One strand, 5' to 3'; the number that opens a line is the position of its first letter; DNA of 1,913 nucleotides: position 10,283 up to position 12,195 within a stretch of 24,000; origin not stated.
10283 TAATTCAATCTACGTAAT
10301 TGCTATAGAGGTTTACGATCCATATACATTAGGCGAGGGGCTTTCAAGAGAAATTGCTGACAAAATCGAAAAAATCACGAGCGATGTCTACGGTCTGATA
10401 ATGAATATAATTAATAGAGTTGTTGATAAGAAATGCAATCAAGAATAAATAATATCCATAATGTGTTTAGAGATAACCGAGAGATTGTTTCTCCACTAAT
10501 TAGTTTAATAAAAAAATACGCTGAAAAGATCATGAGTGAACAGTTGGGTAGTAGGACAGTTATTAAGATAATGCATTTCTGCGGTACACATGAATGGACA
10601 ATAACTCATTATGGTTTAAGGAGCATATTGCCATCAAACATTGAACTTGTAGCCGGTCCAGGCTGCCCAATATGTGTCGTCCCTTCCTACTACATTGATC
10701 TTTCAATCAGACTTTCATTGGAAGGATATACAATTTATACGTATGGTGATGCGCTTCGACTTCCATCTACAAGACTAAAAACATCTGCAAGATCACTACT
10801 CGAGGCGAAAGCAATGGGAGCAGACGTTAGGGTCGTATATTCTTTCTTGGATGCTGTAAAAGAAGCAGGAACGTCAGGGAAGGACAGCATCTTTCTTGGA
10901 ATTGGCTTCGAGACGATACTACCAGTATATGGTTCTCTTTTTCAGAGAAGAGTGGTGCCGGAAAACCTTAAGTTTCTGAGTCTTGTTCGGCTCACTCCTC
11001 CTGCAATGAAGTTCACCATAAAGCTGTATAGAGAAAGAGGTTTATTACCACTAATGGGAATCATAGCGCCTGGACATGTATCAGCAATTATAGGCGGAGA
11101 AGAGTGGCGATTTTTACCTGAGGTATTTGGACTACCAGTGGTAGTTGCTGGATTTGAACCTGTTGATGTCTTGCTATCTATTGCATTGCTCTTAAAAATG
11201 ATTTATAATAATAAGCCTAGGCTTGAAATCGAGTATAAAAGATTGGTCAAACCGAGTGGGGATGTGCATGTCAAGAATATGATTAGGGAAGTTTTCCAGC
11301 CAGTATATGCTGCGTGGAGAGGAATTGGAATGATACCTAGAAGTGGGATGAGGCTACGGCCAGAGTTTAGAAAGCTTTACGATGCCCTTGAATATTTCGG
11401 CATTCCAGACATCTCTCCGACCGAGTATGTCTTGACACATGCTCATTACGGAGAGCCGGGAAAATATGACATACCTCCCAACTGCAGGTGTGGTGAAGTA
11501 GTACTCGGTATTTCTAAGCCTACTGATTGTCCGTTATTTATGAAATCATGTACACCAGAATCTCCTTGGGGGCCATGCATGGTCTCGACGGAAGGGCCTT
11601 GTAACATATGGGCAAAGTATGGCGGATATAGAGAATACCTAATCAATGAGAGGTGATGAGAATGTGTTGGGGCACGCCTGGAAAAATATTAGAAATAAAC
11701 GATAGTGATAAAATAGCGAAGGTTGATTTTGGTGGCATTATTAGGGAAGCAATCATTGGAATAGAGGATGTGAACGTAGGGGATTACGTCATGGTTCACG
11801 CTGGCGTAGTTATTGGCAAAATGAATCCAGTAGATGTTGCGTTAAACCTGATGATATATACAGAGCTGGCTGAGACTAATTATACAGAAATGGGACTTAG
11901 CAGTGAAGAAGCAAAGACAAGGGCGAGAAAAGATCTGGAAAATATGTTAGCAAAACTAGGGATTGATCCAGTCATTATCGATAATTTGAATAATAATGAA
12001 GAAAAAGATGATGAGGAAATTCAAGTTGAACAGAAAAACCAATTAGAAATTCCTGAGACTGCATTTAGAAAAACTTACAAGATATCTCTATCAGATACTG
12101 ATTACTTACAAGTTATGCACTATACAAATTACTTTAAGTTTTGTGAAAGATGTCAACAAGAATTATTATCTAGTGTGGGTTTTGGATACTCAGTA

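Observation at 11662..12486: HypC chaperone fused to a YbgC/4HBT-type hotdog thioesterase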

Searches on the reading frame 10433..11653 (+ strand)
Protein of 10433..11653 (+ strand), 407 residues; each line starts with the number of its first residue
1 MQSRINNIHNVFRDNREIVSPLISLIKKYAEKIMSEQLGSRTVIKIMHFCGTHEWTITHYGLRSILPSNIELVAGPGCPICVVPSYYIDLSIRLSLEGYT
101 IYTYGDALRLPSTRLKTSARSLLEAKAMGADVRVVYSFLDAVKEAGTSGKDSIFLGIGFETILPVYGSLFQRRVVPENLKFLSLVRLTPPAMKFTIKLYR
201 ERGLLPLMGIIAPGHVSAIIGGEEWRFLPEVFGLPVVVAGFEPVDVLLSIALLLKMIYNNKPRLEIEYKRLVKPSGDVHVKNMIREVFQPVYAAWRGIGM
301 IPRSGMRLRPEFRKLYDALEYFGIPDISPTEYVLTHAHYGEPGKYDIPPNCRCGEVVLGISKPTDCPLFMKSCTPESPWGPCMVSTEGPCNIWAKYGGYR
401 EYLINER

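Call 6: search_protein_families(library=pfam, proteins=[window:10433-11653:+], max_evalue=0.001)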
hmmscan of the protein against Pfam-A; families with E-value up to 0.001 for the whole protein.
window:10433-11653:+ (407 aa): 1 family
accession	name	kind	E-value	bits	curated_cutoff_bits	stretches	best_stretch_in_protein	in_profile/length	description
PF01924.21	HypD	-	7e-116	387.6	25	1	25-397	2-351/351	Hydrogenase formation hypA family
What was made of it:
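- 10433..11656 (+): hypD, the scaffold partner. Its stop lies 5 nt before the fusion's ATG. Pfam HypD, E 7e-116 (call 6).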

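Call 55: search_solved_structures(query=window:10433-11653:+, max_evalue=1e-10, show_alignments=2)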
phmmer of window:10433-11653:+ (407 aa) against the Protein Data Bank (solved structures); distinct sequences matched with E-value up to 1e-10: 1.
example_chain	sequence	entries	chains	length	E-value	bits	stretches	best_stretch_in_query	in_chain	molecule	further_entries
2z1d_A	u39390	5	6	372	6.1e-78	265.7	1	27-397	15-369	Hydrogenase expression/formation protein hypD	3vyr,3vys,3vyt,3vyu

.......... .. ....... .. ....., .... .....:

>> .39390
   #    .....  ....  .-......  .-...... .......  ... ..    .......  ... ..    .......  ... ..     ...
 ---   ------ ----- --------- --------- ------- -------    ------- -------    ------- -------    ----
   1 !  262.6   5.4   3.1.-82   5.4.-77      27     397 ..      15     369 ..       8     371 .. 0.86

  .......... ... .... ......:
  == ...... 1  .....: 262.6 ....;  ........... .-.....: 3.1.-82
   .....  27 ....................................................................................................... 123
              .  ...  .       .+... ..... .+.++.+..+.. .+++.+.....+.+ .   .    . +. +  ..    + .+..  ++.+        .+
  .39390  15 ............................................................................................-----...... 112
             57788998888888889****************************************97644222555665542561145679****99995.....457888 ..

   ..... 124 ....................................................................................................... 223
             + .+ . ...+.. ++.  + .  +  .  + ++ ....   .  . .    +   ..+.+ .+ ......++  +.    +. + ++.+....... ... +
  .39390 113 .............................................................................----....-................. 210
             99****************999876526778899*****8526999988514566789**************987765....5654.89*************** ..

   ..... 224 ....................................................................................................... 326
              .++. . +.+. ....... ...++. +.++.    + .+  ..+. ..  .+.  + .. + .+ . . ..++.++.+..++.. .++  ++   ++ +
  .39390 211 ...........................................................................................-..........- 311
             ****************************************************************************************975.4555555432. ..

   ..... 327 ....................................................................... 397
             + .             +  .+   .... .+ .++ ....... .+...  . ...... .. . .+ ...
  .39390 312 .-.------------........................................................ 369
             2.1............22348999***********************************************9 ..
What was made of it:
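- Tried and rejected: There is no obvious docking element (call 55).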

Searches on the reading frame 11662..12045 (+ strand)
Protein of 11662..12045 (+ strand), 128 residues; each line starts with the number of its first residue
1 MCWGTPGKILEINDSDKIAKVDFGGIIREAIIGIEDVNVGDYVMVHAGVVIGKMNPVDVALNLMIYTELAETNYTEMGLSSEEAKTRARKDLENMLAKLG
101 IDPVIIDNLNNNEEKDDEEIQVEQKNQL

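Call 48: search_solved_structures(query=window:11662-12045:+, max_evalue=0.1, show_alignments=3)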
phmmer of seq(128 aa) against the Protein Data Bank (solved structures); distinct sequences matched with E-value up to 0.1: 4.
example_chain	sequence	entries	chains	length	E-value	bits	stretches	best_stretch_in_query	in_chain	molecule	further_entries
2z1c_A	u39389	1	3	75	2.1e-08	37.9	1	1-58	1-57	Hydrogenase expression/formation protein HypC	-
3vyr_A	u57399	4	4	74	1e-07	35.7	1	2-58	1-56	Hydrogenase expression/formation protein HypC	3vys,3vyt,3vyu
3d3r_A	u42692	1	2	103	2.6e-05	28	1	1-71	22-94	Hydrogenase assembly chaperone hypC/hupF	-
2ot2_A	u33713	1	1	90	0.031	18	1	1-59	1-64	Hydrogenase isoenzymes formation protein hypC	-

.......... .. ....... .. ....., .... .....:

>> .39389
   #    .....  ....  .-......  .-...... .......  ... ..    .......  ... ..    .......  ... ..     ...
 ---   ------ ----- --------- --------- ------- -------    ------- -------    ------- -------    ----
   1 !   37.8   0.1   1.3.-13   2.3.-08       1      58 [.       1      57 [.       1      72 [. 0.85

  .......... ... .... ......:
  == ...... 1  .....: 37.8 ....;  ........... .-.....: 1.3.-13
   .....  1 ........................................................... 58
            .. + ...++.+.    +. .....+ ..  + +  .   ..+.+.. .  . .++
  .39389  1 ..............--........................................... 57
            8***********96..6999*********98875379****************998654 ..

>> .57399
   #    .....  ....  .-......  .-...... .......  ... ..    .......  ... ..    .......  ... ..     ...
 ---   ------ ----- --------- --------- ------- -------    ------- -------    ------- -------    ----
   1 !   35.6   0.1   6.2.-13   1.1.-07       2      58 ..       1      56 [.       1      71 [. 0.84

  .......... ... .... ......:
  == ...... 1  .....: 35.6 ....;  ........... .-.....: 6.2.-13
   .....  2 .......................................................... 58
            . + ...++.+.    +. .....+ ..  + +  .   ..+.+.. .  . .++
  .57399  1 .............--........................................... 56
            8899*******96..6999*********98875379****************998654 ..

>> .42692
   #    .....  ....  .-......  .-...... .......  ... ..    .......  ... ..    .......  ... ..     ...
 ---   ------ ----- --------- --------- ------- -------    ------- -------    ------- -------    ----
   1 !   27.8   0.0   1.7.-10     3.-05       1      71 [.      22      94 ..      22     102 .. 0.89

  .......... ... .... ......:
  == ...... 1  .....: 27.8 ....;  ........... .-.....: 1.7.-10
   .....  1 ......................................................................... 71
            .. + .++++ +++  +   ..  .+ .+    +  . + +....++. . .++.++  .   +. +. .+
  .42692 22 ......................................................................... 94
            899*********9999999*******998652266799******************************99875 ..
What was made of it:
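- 11662..11826 (+): HypC beta-barrel, residues 1-55. Includes Cys2 (11665-11667) and the invariant His46. Aligns to T. kodakarensis HypC 2Z1C residues 1-57, E 2e-8 (call 48).
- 11827..11892 (+): Helix 1, residues 56-77: the usual C-terminal helix of HypC. Aligns to the 3D3R HypC/HupF helix (call 48).
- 11893..11967 (+): Helix 2, residues 78-102: an extra conserved helix absent from stand-alone HypC structures. PDB HypC chains end before it (call 48).
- On HypC/HybG/HupF chaperone family: Aligns to 2Z1C and 3VYR (call 48).
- Closest known: HypC/HybG/HupF family chaperones. Different: Known members are stand-alone proteins; the solved chains are 74-103 aa (call 48).
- Most anaerobes, including T. 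kodakarensis with its 75-aa HypC (call 48), need no such domain. Well-studied hyperthermophiles manage without it (call 48).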
